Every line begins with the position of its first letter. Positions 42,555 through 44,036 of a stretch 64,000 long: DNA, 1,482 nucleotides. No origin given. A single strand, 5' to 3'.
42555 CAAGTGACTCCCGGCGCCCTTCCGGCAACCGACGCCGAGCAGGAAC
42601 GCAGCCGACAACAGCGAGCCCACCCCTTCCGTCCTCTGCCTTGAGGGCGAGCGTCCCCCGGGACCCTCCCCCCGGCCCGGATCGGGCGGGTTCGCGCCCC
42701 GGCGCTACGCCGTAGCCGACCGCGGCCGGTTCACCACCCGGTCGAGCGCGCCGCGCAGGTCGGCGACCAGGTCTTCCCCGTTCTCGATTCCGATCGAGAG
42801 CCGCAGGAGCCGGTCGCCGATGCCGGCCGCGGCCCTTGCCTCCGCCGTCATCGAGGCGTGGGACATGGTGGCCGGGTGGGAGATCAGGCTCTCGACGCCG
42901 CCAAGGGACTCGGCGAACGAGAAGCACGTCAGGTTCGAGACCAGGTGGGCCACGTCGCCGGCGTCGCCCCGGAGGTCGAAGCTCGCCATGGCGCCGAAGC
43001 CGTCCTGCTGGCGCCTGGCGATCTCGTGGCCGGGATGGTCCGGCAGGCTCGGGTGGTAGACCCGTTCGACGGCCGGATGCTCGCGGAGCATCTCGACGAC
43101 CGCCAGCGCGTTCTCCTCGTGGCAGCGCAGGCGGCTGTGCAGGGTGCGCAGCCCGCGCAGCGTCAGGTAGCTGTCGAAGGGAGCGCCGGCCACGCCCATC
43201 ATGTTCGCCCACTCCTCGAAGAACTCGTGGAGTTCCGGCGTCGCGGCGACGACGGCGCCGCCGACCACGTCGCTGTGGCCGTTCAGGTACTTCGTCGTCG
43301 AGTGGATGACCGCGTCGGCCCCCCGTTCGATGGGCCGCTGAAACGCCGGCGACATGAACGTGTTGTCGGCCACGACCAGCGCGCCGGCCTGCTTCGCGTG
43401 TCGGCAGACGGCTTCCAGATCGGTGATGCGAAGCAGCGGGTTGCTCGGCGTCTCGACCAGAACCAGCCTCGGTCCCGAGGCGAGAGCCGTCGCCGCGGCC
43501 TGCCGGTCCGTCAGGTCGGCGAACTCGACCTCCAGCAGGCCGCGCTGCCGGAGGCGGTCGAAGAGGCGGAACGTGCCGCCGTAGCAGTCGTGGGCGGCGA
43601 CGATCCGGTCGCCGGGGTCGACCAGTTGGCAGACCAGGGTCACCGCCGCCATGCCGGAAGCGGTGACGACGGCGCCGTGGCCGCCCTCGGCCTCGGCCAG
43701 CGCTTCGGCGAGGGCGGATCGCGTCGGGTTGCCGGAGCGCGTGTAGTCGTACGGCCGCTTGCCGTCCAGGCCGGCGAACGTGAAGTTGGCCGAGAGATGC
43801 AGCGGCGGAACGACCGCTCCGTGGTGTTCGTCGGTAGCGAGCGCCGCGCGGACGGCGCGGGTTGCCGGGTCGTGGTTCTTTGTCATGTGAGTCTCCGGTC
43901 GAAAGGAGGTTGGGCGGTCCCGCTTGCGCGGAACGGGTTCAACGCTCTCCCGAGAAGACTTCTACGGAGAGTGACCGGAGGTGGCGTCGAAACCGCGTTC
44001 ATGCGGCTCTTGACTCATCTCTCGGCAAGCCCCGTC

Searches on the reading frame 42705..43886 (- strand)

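Call 20: search_protein_families(library=pfam, proteins=[window:42705-43886:-], max_evalue=0.01)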
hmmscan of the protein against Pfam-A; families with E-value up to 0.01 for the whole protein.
window:42705-43886:- (393 aa): 3 families
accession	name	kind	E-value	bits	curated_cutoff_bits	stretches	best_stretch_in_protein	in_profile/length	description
PF01053.26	Cys_Met_Meta_PP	-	9.6e-134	446.1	27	1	9-381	2-380/381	Cys/Met metabolism PLP-dependent enzyme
PF00155.27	Aminotran_1_2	-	0.00019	21.2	19.7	1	57-185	45-196/361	Aminotransferase class I and II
PF00266.25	Aminotran_5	-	0.0035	16.8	21.5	1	75-199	67-201/371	Aminotransferase class-V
